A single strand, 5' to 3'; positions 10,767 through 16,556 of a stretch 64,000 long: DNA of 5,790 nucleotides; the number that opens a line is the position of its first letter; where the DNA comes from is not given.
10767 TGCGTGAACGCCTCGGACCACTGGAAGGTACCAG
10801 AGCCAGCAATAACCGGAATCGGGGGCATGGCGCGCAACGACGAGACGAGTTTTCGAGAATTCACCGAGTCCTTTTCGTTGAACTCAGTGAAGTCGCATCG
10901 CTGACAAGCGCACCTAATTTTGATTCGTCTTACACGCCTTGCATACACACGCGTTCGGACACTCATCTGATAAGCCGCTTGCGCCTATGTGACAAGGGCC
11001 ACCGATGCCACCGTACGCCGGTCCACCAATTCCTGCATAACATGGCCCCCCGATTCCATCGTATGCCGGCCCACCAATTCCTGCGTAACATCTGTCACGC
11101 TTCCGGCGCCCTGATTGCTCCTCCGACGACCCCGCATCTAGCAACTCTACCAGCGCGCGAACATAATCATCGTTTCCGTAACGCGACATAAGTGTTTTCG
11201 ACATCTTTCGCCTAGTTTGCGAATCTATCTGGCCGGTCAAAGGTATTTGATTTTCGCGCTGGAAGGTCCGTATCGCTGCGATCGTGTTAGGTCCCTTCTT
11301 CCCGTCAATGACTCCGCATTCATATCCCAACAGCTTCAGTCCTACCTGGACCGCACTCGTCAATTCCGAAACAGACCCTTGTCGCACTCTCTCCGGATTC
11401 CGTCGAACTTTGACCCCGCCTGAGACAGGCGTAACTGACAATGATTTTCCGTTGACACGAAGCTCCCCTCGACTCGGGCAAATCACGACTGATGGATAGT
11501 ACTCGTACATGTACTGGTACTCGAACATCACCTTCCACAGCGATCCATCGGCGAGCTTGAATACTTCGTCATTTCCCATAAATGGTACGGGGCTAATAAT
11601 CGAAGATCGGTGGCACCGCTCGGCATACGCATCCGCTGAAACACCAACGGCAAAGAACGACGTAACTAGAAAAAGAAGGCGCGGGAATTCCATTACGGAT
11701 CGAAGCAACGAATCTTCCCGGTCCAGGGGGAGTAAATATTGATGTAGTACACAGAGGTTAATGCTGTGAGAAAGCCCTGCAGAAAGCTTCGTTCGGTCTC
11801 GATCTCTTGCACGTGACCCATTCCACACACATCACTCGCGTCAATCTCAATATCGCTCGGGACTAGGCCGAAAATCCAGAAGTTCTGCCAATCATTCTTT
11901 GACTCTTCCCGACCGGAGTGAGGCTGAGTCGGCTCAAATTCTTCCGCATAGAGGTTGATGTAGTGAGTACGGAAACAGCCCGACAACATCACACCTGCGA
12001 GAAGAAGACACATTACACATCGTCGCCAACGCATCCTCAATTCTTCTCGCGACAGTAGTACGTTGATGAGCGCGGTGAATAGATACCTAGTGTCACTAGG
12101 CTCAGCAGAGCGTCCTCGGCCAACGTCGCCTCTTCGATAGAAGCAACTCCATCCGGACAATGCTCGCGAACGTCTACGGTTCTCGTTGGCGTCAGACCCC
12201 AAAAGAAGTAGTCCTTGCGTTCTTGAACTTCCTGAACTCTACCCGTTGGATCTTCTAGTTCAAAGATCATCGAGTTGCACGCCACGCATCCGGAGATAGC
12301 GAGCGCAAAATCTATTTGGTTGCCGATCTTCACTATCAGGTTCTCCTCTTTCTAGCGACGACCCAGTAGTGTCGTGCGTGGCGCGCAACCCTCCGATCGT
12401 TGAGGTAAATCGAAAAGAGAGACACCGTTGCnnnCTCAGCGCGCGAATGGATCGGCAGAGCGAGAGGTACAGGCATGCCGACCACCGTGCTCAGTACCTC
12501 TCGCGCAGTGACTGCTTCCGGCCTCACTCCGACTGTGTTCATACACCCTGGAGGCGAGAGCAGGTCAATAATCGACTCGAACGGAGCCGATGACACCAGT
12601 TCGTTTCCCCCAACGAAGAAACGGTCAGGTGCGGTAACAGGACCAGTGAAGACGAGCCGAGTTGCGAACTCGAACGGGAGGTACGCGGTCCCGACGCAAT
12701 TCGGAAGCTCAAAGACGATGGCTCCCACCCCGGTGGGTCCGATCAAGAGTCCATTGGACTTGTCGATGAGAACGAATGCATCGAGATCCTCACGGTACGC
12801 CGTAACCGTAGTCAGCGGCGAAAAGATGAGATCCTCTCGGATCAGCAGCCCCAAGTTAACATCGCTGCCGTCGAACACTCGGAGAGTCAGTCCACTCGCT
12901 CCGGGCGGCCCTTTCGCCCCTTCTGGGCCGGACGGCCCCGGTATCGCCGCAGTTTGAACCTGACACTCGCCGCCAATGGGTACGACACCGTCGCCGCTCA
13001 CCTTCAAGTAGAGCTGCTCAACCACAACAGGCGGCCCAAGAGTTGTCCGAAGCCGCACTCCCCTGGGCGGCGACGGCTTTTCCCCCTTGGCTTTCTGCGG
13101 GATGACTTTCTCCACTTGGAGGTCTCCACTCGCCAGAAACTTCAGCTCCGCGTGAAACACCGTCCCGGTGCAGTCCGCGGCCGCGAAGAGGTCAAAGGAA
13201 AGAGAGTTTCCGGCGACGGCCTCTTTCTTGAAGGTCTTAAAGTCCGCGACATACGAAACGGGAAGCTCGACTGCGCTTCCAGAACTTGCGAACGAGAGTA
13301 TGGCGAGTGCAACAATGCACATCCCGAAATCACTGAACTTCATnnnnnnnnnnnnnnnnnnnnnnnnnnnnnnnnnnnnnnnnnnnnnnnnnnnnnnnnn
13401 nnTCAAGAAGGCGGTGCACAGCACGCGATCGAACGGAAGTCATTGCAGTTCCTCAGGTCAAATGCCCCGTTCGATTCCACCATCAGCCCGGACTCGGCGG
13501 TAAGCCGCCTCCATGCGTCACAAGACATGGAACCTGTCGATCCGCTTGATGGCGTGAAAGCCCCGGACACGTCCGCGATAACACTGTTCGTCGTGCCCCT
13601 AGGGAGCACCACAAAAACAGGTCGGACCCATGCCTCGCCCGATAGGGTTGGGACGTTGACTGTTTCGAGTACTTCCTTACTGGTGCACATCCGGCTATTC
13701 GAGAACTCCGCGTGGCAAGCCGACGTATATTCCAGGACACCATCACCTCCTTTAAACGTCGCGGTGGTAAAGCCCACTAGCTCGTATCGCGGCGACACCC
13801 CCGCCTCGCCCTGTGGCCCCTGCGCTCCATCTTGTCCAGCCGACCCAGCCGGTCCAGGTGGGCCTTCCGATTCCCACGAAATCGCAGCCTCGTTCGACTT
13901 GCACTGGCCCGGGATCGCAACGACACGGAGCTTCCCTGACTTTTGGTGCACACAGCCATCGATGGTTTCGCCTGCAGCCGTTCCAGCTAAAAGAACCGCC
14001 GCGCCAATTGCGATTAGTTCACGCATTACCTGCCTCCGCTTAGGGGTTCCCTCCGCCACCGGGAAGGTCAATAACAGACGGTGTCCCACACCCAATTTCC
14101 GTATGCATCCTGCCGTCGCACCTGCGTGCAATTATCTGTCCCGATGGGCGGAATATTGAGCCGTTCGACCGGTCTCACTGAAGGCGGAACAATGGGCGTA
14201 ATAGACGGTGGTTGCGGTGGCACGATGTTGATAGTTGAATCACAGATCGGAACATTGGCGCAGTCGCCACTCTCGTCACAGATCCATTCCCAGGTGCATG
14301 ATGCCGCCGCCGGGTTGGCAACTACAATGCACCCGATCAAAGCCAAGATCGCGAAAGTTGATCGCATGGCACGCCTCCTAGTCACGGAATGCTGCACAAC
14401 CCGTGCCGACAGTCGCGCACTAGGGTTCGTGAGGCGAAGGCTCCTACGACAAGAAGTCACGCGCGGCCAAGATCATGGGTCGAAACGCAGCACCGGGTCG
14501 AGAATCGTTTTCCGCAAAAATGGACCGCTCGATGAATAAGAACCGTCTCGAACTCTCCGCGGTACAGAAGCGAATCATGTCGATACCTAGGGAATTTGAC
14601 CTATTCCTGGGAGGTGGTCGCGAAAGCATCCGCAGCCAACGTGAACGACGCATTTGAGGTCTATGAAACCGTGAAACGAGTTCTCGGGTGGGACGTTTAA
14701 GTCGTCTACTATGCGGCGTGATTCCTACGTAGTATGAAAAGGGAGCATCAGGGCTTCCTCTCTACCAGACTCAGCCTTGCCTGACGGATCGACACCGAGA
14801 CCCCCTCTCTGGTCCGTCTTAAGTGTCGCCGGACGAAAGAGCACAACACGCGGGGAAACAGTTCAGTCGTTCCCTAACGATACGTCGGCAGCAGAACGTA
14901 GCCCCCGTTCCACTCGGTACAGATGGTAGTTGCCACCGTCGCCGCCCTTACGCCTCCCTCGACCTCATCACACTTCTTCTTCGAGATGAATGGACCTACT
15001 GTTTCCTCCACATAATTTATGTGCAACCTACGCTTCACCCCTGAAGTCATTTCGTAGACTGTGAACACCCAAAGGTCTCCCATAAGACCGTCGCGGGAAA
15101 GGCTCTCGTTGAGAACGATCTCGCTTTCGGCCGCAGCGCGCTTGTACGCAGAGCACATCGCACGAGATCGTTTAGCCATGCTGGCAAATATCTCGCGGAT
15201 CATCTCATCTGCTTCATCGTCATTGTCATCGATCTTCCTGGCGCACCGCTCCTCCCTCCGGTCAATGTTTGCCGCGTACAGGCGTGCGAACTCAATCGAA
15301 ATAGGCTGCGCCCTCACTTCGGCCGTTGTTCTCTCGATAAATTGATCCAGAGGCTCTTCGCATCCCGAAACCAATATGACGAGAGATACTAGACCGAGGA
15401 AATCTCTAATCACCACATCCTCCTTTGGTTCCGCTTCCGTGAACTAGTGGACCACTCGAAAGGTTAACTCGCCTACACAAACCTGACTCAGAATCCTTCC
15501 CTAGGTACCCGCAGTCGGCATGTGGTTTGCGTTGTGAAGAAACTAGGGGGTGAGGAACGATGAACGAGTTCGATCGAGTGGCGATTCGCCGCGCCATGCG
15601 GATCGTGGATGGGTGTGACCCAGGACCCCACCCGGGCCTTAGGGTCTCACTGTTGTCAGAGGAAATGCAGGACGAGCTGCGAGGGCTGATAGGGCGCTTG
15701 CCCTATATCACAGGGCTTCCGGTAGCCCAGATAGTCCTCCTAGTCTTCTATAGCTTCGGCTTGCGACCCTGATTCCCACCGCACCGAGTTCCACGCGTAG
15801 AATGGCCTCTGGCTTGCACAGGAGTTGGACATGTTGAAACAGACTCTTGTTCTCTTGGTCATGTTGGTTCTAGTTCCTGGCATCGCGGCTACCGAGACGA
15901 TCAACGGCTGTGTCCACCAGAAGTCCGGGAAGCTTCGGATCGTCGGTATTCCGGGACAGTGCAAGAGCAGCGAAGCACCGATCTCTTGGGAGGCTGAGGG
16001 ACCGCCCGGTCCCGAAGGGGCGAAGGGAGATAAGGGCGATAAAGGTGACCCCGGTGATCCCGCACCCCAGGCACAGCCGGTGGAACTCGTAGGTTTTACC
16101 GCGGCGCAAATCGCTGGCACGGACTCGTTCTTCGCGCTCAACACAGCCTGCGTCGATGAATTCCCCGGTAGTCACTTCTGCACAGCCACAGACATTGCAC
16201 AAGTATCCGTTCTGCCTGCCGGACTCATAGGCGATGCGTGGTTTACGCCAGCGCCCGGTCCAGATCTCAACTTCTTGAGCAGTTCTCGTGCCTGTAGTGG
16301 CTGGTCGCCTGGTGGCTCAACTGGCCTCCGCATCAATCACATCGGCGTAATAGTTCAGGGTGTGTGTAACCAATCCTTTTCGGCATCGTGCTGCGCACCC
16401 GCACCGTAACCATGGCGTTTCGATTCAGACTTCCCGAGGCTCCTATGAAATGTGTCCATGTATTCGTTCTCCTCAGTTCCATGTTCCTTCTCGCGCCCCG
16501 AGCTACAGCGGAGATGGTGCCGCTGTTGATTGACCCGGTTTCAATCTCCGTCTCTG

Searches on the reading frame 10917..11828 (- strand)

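Call 30: search_protein_families(library=pfam, max_evalue=0.01, proteins=[window:10917-11828:-])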
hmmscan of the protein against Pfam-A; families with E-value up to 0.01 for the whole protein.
window:10917-11828:- (304 aa): 1 family
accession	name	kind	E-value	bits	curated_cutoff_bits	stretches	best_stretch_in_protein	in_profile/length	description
PF01471.23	PG_binding_1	-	3.4e-11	43.6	23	1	158-209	6-57/57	Putative peptidoglycan binding domain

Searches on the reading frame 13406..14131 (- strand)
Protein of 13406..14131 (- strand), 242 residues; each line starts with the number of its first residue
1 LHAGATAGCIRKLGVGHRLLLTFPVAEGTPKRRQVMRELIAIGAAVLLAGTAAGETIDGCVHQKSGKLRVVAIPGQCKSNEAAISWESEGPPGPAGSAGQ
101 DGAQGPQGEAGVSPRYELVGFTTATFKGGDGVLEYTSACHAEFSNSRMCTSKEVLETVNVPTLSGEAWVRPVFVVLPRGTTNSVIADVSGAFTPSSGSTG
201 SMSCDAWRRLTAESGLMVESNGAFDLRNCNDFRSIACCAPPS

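Call 30: search_protein_families(library=pfam, max_evalue=0.01, proteins=[window:13406-14131:-])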
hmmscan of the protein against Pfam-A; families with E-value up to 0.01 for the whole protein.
window:13406-14131:- (242 aa): 1 family
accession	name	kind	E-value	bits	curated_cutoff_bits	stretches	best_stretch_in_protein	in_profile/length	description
PF01391.23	Collagen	-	0.0042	17.3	27.2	1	90-111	31-55/60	Collagen triple helix repeat (20 copies)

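Call 62: search_protein_families(library=phrogs, max_evalue=0.01, proteins=[window:13406-14131:-])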
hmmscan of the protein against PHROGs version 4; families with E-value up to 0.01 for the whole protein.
window:13406-14131:- (242 aa): 7 families
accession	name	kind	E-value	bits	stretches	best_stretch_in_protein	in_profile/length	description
phrog_10972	-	tail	0.00044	20.8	1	89-154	183-251/343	tail fiber protein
phrog_5073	-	tail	0.00054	20.1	1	88-111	259-282/519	tail fiber protein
phrog_819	-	tail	0.00076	18.7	1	89-111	635-657/1024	tail protein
phrog_6320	-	tail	0.0015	18.4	1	90-112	188-210/745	tail fiber protein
phrog_366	-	tail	0.0016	18.9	1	89-113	308-377/474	tail fiber protein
phrog_18350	-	tail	0.0045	17.7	1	88-113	158-198/253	tail fiber protein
phrog_1806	-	tail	0.0047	17.2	1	89-115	138-231/276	collagen like minor tail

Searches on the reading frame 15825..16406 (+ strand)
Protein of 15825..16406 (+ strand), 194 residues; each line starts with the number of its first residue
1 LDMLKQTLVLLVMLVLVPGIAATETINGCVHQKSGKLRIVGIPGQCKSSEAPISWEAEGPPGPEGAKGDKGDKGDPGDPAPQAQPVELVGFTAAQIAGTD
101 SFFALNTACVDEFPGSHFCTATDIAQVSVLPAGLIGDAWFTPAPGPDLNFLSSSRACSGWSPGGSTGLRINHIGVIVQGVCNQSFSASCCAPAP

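Call 92: search_protein_families(library=pfam, max_evalue=0.001, proteins=[window:15825-16406:+])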
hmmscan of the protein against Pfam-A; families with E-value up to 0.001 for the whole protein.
window:15825-16406:+ (194 aa): 1 family
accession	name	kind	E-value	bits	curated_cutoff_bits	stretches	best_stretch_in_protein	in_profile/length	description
PF01391.23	Collagen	-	0.00048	20.3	27.2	0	59-79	34-54/60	Collagen triple helix repeat (20 copies)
